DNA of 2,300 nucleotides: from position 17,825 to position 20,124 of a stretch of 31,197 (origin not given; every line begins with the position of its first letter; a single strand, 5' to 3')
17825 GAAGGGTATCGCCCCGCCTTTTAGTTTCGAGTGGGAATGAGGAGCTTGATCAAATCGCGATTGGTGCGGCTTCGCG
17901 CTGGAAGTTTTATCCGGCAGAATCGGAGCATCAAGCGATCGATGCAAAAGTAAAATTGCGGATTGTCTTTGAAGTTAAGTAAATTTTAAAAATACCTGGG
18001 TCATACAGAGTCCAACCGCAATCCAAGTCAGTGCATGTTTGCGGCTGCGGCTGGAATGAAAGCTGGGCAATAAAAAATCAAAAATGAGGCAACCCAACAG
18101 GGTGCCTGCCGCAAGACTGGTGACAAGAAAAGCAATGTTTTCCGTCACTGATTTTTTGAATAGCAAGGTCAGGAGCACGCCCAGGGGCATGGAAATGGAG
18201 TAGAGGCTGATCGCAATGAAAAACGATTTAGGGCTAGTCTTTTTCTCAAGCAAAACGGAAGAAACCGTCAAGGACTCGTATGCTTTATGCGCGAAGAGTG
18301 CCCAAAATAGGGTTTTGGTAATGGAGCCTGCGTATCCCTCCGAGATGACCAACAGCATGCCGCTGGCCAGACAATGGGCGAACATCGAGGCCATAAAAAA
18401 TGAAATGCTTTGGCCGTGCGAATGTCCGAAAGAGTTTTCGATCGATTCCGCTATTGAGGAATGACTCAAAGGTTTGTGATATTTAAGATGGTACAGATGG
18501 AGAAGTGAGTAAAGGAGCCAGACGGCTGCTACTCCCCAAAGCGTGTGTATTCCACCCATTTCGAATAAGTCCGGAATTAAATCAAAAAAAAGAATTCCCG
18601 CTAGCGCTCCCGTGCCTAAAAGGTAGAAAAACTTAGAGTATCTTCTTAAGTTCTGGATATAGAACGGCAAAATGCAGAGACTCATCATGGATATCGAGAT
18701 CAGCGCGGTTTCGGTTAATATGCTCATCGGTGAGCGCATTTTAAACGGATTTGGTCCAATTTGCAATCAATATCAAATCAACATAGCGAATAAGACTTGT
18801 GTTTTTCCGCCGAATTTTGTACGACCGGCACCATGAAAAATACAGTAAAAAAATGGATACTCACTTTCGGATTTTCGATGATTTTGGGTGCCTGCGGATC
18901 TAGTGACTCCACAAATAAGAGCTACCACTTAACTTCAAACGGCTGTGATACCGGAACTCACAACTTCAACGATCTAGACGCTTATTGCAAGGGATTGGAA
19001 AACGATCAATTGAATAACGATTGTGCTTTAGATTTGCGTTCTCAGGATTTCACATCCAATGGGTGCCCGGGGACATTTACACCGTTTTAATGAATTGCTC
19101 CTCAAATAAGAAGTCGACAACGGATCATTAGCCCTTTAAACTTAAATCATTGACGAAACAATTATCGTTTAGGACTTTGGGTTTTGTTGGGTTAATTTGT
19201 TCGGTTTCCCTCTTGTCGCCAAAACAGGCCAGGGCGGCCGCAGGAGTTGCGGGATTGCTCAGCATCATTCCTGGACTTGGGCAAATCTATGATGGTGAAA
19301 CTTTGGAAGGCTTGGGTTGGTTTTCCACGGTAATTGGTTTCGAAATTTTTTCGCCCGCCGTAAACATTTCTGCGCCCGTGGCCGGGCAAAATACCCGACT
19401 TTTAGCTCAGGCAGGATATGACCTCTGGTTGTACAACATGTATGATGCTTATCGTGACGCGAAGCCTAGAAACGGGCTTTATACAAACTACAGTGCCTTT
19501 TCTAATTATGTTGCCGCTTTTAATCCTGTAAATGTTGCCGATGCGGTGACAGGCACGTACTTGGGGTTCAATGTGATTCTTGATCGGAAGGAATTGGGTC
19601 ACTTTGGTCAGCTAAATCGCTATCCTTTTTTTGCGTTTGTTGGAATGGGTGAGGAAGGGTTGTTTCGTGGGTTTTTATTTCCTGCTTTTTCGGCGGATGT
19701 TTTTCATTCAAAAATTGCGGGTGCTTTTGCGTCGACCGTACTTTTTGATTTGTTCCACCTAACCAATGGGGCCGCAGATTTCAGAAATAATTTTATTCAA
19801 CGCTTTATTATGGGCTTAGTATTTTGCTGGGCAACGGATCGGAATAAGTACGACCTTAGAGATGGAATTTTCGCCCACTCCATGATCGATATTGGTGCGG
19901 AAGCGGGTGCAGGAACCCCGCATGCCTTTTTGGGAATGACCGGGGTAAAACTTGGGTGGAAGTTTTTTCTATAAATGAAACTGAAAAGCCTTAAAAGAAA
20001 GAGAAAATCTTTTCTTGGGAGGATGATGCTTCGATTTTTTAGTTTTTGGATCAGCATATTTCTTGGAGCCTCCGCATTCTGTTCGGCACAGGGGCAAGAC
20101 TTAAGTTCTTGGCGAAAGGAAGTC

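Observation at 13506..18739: Symmetric, self-contained candidate divalent-metal uptake island: His-rich protein, TBDR, dedicated ExbB-ExbD-TonB and ZIP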

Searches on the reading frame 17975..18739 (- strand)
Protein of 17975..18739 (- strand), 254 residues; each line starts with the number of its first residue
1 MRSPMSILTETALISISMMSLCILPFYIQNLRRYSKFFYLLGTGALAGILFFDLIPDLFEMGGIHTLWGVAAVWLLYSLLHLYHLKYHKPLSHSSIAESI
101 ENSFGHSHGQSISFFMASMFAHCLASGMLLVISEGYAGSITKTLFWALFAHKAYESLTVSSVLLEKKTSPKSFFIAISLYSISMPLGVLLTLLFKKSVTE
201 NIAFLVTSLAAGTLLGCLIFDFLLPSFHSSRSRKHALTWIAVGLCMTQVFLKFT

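Call 78: find_homologous_proteins(query=window:17975-18739:-, max_evalue=0.00001)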
Query window:17975-18739:- (254 aa): 83 proteins with E <= 0.00001 among 2252 candidates. Only proteins of 139 to 445 residues were searched: fused or split forms outside these lengths cannot appear, so this answer is no evidence that the protein stands alone or is whole; lengths 'longer' or 'shorter' looks for them.
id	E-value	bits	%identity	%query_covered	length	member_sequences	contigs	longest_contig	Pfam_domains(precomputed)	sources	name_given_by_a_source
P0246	1.1e-154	531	100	98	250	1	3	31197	PF02535.29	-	-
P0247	2.3e-84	301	59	98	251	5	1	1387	PF02535.29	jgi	jgi:zinc transporter ZupT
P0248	8.6e-84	299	59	98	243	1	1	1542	PF02535.29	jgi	jgi:zinc transporter ZupT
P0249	3.8e-82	294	56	98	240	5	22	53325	PF02535.29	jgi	jgi:zinc transporter ZupT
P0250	7.2e-82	293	59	98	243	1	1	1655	PF02535.29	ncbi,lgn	-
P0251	1.2e-79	286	58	98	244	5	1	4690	PF02535.29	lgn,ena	-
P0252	1.9e-79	285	53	98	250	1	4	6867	PF02535.29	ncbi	ncbi:MAG: ZIP family metal transporter [Bdellovibrionota bacterium]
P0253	7.3e-77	277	56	98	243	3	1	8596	PF02535.29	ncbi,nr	ncbi:MAG: ZIP family metal transporter [Bdellovibrionales bacterium]|nr:ZIP family metal transporter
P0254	2.6e-76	275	55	98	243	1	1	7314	PF02535.29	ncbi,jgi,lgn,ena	jgi:zinc transporter ZupT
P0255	5.8e-76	274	52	99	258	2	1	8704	PF02535.29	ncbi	ncbi:MAG: ZIP family metal transporter [Bdellovibrionota bacterium]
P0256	4.8e-75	271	55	98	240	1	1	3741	PF02535.29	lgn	-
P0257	1.1e-74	269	55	98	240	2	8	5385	PF02535.29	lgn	-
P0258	3.8e-74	268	55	98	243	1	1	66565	PF02535.29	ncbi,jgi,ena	jgi:zinc transporter ZupT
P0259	4.4e-74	267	49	98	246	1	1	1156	PF02535.29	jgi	jgi:zinc transporter ZupT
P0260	3.6e-73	264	51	98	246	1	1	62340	PF02535.29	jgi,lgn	-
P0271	2.0e-69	252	53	97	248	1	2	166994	PF02535.29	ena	-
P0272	5.7e-69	251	53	93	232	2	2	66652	PF02535.29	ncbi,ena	-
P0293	4.6e-60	222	48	98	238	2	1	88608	PF02535.29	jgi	jgi:zinc transporter ZupT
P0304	1.1e-54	204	41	87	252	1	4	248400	PF02535.29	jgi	jgi:zinc transporter ZupT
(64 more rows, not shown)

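Call 80: find_encoding_contigs(protein=P0272, flank=8000, max_places=1)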
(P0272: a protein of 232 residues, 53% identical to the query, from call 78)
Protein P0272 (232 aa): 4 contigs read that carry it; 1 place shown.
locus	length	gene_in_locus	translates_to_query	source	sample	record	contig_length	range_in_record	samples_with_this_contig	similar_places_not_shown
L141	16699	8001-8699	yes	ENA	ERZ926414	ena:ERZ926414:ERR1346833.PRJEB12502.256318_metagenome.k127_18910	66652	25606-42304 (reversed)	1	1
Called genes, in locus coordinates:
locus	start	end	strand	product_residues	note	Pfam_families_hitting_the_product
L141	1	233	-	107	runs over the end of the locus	-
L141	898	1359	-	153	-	-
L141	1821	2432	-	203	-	PF01545:Cation_efflux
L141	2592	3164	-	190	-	PF03544:TonB_C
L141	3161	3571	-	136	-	PF02472:ExbD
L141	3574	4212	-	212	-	PF01618:MotA_ExbB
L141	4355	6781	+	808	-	PF13620:CarboxypepD_reg, PF13715:CarbopepD_reg_2 (faint), PF07715:Plug, PF25183:OMP_b-brl_4 (faint), PF00593:TonB_dep_Rec_b-barrel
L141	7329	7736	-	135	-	PF01475:FUR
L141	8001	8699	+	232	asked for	PF02535:Zip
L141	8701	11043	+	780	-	PF00122:E1-E2_ATPase, PF00702:Hydrolase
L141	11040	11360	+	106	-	-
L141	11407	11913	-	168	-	-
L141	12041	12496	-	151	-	PF01475:FUR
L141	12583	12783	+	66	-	-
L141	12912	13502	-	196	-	-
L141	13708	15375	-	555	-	PF13091:PLDc_2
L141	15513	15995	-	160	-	-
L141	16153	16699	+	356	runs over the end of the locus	PF05141:DIT1_PvcA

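Call 81: find_encoding_contigs(protein=P0271, flank=8000, max_places=1)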
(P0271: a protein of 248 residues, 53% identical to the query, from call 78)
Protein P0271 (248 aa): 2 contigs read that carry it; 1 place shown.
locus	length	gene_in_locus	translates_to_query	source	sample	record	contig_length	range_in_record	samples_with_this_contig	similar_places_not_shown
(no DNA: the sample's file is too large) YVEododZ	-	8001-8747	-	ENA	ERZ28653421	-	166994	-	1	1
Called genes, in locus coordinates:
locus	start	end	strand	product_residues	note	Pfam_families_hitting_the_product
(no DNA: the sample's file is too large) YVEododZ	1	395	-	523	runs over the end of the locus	PF00072:Response_reg, PF00512:HisKA, PF02518:HATPase_c, PF00072:Response_reg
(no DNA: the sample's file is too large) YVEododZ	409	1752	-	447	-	PF00072:Response_reg, PF13487:HD_5, PF01966:HD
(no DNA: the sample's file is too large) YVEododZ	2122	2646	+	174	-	PF00486:Trans_reg_C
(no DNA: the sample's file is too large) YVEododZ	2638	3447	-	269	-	-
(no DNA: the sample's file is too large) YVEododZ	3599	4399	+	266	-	PF02353:CMAS (weak), PF13489:Methyltransf_23, PF01209:Ubie_methyltran, PF05175:MTS, PF13847:Methyltransf_31, PF08241:Methyltransf_11, PF08242:Methyltransf_12, PF13649:Methyltransf_25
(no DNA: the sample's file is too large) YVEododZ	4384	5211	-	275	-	PF00561:Abhydrolase_1, PF12697:Abhydrolase_6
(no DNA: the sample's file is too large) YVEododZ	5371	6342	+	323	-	-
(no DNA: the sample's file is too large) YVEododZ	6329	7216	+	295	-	PF12844:HTH_19 (weak), PF01381:HTH_3 (weak)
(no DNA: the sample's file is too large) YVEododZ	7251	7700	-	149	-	PF01475:FUR, PF12840:HTH_20 (faint)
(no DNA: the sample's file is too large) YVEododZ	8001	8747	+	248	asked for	PF02535:Zip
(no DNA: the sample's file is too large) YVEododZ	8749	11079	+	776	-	PF00122:E1-E2_ATPase, PF00702:Hydrolase, PF08282:Hydrolase_3 (faint)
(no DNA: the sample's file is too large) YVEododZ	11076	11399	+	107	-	-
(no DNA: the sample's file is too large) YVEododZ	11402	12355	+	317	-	PF01545:Cation_efflux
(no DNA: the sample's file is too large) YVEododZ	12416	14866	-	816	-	PF13620:CarboxypepD_reg, PF13715:CarbopepD_reg_2 (weak), PF17210:SdrD_B (weak), PF07715:Plug, PF00593:TonB_dep_Rec_b-barrel, PF14905:OMP_b-brl_3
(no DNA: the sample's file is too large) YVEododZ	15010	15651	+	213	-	PF01618:MotA_ExbB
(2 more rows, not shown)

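Call 82: find_encoding_contigs(protein=P0293, flank=8000, max_places=1)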
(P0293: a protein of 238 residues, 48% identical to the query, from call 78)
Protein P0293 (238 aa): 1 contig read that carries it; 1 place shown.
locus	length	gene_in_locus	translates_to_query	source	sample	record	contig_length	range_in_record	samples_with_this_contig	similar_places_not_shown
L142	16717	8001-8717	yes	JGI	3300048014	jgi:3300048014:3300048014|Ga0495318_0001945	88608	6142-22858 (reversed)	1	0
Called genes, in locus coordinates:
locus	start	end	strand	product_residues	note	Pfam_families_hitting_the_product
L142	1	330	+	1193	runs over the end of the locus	PF25384:Alsin_RLD (faint), PF25390:WD40_RLD, PF00415:RCC1, PF13540:RCC1_2 (weak), PF00415:RCC1 (weak), PF25390:WD40_RLD, PF13540:RCC1_2, PF00415:RCC1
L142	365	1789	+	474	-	-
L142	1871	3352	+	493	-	-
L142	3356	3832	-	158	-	PF00210:Ferritin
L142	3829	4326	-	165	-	PF00210:Ferritin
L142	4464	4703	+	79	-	PF04324:Fer2_BFD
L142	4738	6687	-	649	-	PF07715:Plug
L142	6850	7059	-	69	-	-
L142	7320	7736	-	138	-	PF01475:FUR, PF12840:HTH_20 (weak), PF01978:TrmB (weak)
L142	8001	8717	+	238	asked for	PF02535:Zip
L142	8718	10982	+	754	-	PF00122:E1-E2_ATPase, PF00702:Hydrolase, PF08282:Hydrolase_3 (faint)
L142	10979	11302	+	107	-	-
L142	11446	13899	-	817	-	PF13620:CarboxypepD_reg, PF07715:Plug, PF00593:TonB_dep_Rec_b-barrel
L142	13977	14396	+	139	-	PF01475:FUR, PF09339:HTH_IclR (weak)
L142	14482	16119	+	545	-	-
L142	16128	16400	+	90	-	PF02148:zf-UBP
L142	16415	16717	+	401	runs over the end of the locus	PF12867:DinB_2 (weak), PF03781:FGE-sulfatase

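Call 83: find_encoding_contigs(protein=P0304, flank=8000, max_places=1)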
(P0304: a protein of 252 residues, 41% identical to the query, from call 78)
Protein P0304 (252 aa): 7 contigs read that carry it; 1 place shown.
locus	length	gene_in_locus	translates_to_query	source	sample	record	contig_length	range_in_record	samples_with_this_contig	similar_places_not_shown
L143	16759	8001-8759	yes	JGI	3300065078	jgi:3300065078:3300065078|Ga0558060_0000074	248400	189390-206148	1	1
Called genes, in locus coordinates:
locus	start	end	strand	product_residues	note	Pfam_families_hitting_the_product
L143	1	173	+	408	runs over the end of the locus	PF02616:SMC_ScpA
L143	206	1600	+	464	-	PF04079:SMC_ScpB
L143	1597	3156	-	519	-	PF00890:FAD_binding_2 (faint), PF01134:GIDA (faint), PF01266:DAO (faint), PF03486:HI0933_like, PF07992:Pyr_redox_2 (faint), PF13738:Pyr_redox_3 (faint), PF21688:FAD-depend_C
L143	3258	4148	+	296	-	PF02666:PS_Dcarbxylase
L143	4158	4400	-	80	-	-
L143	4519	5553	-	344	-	-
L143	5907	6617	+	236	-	PF00072:Response_reg, PF00486:Trans_reg_C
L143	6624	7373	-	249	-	-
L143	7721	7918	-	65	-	-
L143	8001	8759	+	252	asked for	PF02535:Zip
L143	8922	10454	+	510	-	PF09286:Pro-kuma_activ, PF00082:Peptidase_S8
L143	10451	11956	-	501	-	-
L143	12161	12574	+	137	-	PF11005:DUF2844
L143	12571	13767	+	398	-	PF11925:DUF3443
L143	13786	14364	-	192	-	PF00578:AhpC-TSA, PF08534:Redoxin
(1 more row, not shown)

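Call 84: search_protein_families(library=ncbifam, proteins=[L141:8701-11043:+, L141:11040-11360:+, L141:1821-2432:-, L141:7329-7736:-, L141:12041-12496:-, L142:7320-7736:-, L142:13977-14396:+, L142:8718-10982:+, L142:10979-11302:+, L142:4738-6687:-], max_evalue=0.00001)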
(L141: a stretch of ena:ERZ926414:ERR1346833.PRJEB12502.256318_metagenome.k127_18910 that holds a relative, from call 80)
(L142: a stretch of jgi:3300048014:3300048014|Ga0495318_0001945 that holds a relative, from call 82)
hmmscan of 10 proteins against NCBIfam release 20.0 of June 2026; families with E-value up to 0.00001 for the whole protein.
L141:8701-11043:+ (780 aa): 19 families
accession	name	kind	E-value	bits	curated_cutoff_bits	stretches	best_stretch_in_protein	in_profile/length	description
TIGR01525.1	ATPase-IB_hvy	subfamily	6.4e-166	553.5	346.25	1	213-762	2-560/560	heavy metal translocating P-type ATPase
TIGR01512.1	ATPase-IB2_Cd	subfamily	6.4e-125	417.6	313.5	2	213-510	2-284/494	cadmium family heavy metal-translocating P-type ATPase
TIGR01511.1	ATPase-IB1_Cu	subfamily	5.5e-121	405.1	397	1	193-762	2-541/542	copper-translocating P-type ATPase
NF008262.1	PRK11033.1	equivalog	2.9e-117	393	1005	1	187-764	152-729/731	zinc/cadmium/mercury/lead-transporting ATPase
NF007952.0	PRK10671.1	equivalog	3e-107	359.8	1316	1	235-759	296-828/838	copper-exporting P-type ATPase CopA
NF033775.1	P_type_ZntA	exception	1.6e-104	350.7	1240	1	181-764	151-730/732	Zn(II)/Cd(II)/Pb(II) translocating P-type ATPase ZntA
TIGR01494.1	ATPase_P-type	subfamily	2.6e-70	237.2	62.3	1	236-735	3-461/478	HAD-IC family P-type ATPase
TIGR01497.1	kdpB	equivalog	7.7e-49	166.4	527.9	1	236-693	77-547/675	potassium-transporting ATPase subunit KdpB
NF010609.0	PRK14010.1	equivalog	5.9e-39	133.8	1323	1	267-697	105-547/673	K(+)-transporting ATPase subunit B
TIGR01647.1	ATPase-IIIA_H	equivalog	3.7e-37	127.9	615.5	2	231-526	57-360/755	plasma-membrane proton-efflux P-type ATPase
TIGR01522.1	ATPase-IIA2_Ca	equivalog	5.1e-26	90.7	798.3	2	638-720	572-653/854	calcium-transporting P-type ATPase, PMR1-type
TIGR01657.1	P-ATPase-V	hypoth_equivalog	3.6e-21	74.5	618.25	1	635-678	784-827/1055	ATP13A2 family polyamine export P-type ATPase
TIGR01116.1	ATPase-IIA1_Ca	equivalog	3e-19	68.6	703.4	2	579-719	455-604/799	calcium-translocating P-type ATPase, SERCA-type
TIGR01517.1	ATPase-IIB_Ca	equivalog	3.5e-18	65.2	507.05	2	639-734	613-707/882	calcium-translocating P-type ATPase, PMCA-type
TIGR01524.1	ATPase-IIIB_Mg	equivalog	6.2e-18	64.1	610.75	2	618-716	567-664/867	magnesium-translocating P-type ATPase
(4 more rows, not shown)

L141:11040-11360:+ (106 aa): 0 families

L141:1821-2432:- (203 aa): 1 family
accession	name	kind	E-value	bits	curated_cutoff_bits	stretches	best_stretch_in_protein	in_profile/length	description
TIGR01297.1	CDF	superfamily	9.1e-16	58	82.35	1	2-171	10-194/285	cation diffusion facilitator family transporter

L141:7329-7736:- (135 aa): 8 families
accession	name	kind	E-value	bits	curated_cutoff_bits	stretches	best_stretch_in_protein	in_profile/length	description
NF051892.1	TransRegFurBacil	equivalog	4.9e-26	91.6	220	1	6-135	10-144/149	ferric iron uptake transcriptional regulator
NF006999.0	PRK09462.1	equivalog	1.5e-21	76.5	146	1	1-132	1-134/148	ferric iron uptake transcriptional regulator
NF051891.1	TransRegFurHelico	equivalog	1.5e-18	67.1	200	1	7-135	17-146/148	ferric iron uptake transcriptional regulator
NF052545.1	TransRegPerRClab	equivalog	1.2e-17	64.2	180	1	1-135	1-135/138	transcriptional regulator PerR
NF047406.1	TransRegPerRTherm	equivalog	7.9e-11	42.3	200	1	14-135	5-126/130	manganese-dependent transcriptional regulator PerR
NF045678.1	TransRegIrrA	equivalog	1.7e-06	28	150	1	3-107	8-112/138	iron response transcriptional regulator IrrA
NF008646.0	PRK11639.1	equivalog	3.3e-06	26.9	167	1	11-135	20-147/171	zinc uptake transcriptional repressor Zur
NF047462.1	FUR_perox_PerRA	exception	9.9e-06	26.1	200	0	8-106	12-110/142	peroxide-responsive transcriptional repressor PerRA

L141:12041-12496:- (151 aa): 7 families
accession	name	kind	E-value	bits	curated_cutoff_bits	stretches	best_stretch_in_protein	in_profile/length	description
NF051892.1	TransRegFurBacil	equivalog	3.3e-24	85.6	220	1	18-150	12-147/149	ferric iron uptake transcriptional regulator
NF052545.1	TransRegPerRClab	equivalog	8.6e-17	61.4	180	1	17-150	7-138/138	transcriptional regulator PerR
NF051891.1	TransRegFurHelico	equivalog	2.6e-14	53.3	200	1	19-149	19-148/148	ferric iron uptake transcriptional regulator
NF006999.0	PRK09462.1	equivalog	1.4e-12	47.5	146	1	18-144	8-134/148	ferric iron uptake transcriptional regulator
NF047406.1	TransRegPerRTherm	equivalog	8.3e-10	39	200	1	25-149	6-128/130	manganese-dependent transcriptional regulator PerR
NF045678.1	TransRegIrrA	equivalog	2.3e-06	27.6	150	1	13-119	8-117/138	iron response transcriptional regulator IrrA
NF045677.1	FeRespRegIrr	equivalog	7.6e-06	26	170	1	18-101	4-87/127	Fur family transcriptional regulator Irr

L142:7320-7736:- (138 aa): 6 families
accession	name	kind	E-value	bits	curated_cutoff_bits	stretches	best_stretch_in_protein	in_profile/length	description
NF051892.1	TransRegFurBacil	equivalog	2.7e-19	69.7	220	1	9-136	13-145/149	ferric iron uptake transcriptional regulator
NF006999.0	PRK09462.1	equivalog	1.2e-16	60.6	146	1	7-133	7-135/148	ferric iron uptake transcriptional regulator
NF052545.1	TransRegPerRClab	equivalog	2.8e-16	59.8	180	1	1-136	1-136/138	transcriptional regulator PerR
NF051891.1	TransRegFurHelico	equivalog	2e-12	47.2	200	1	7-136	17-147/148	ferric iron uptake transcriptional regulator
NF047406.1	TransRegPerRTherm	equivalog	6.6e-09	36.1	200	1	14-136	5-127/130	manganese-dependent transcriptional regulator PerR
NF008646.0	PRK11639.1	equivalog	6.8e-07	29.2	167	1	11-135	20-147/171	zinc uptake transcriptional repressor Zur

L142:13977-14396:+ (139 aa): 5 families
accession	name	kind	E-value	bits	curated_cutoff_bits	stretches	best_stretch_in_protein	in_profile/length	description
NF051892.1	TransRegFurBacil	equivalog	1.5e-21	77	220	1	7-136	10-145/149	ferric iron uptake transcriptional regulator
NF052545.1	TransRegPerRClab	equivalog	1.5e-16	60.6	180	1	5-136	4-136/138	transcriptional regulator PerR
NF006999.0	PRK09462.1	equivalog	5.1e-16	58.6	146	1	7-133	6-135/148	ferric iron uptake transcriptional regulator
NF051891.1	TransRegFurHelico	equivalog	5.5e-15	55.5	200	1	8-136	17-147/148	ferric iron uptake transcriptional regulator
NF047406.1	TransRegPerRTherm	equivalog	5.3e-07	29.9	200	1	16-137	6-128/130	manganese-dependent transcriptional regulator PerR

L142:8718-10982:+ (754 aa): 19 families
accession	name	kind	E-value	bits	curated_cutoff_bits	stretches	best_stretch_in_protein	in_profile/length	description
TIGR01525.1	ATPase-IB_hvy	subfamily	1.3e-161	539.2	346.25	1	188-736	2-560/560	heavy metal translocating P-type ATPase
TIGR01512.1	ATPase-IB2_Cd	subfamily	3e-123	412.1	313.5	2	188-495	2-295/494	cadmium family heavy metal-translocating P-type ATPase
TIGR01511.1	ATPase-IB1_Cu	subfamily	5.2e-117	392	397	1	168-736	2-541/542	copper-translocating P-type ATPase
NF007952.0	PRK10671.1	equivalog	2.4e-105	353.5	1316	1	210-736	296-831/838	copper-exporting P-type ATPase CopA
NF008262.1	PRK11033.1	equivalog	7.6e-105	351.9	1005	1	170-738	161-729/731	zinc/cadmium/mercury/lead-transporting ATPase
NF033775.1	P_type_ZntA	exception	2.1e-91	307.4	1240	1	155-738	150-730/732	Zn(II)/Cd(II)/Pb(II) translocating P-type ATPase ZntA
TIGR01494.1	ATPase_P-type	subfamily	1.2e-62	212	62.3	1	211-708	3-460/478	HAD-IC family P-type ATPase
TIGR01497.1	kdpB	equivalog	1.8e-42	145.4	527.9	1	219-689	82-569/675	potassium-transporting ATPase subunit KdpB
NF010609.0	PRK14010.1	equivalog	4e-32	111.2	1323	1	256-685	120-560/673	K(+)-transporting ATPase subunit B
TIGR01647.1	ATPase-IIIA_H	equivalog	1.8e-27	95.9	615.5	2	191-439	42-300/755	plasma-membrane proton-efflux P-type ATPase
TIGR01522.1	ATPase-IIA2_Ca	equivalog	1.3e-20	72.8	798.3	2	606-695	566-654/854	calcium-transporting P-type ATPase, PMR1-type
TIGR01657.1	P-ATPase-V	hypoth_equivalog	4.1e-20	71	618.25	1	606-659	781-834/1055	ATP13A2 family polyamine export P-type ATPase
TIGR01524.1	ATPase-IIIB_Mg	equivalog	1.7e-16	59.3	610.75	1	594-692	569-666/867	magnesium-translocating P-type ATPase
NF011702.0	PRK15122.1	subfamily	2.2e-15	55.7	975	1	598-708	612-720/907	magnesium-translocating P-type ATPase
TIGR01517.1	ATPase-IIB_Ca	equivalog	1.6e-13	49.8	507.05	1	609-678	609-677/882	calcium-translocating P-type ATPase, PMCA-type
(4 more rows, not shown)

L142:10979-11302:+ (107 aa): 0 families

L142:4738-6687:- (649 aa): 4 families
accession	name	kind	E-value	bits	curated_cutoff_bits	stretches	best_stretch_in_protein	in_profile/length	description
TIGR01786.1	TonB-hemlactrns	subfamily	7.2e-13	47.8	323.75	0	6-117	24-132/719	TonB-dependent hemoglobin/transferrin/lactoferrin family receptor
TIGR01783.1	TonB-siderophor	subfamily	5.5e-12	45.1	223.5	1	328-649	356-649/649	TonB-dependent siderophore receptor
TIGR01785.1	TonB-hemin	subfamily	5.1e-11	41.7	316.85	1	16-420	31-447/677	TonB-dependent heme/hemoglobin receptor family protein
NF007926.1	PRK10641.1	equivalog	3.5e-06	25.8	836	0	25-147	66-182/617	TonB-dependent vitamin B12 receptor BtuB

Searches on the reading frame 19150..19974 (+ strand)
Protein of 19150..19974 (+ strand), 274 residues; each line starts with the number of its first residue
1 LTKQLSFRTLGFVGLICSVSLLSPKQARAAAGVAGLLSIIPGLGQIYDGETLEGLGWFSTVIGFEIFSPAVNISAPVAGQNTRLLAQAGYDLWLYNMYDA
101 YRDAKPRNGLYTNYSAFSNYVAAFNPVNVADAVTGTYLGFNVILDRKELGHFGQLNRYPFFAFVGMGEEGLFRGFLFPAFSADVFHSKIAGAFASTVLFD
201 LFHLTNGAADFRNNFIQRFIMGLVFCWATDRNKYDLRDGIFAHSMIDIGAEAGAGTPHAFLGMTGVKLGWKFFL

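Call 12: search_protein_families(library=pfam, proteins=[window:19150-19974:+], max_evalue=0.001)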
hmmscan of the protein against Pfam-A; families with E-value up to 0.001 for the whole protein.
window:19150-19974:+ (274 aa): 1 family
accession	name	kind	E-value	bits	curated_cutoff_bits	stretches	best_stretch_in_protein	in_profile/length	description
PF02517.21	Rce1-like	-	8.1e-14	52.1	22.4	1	160-248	11-92/93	Type II CAAX prenyl endopeptidase Rce1-like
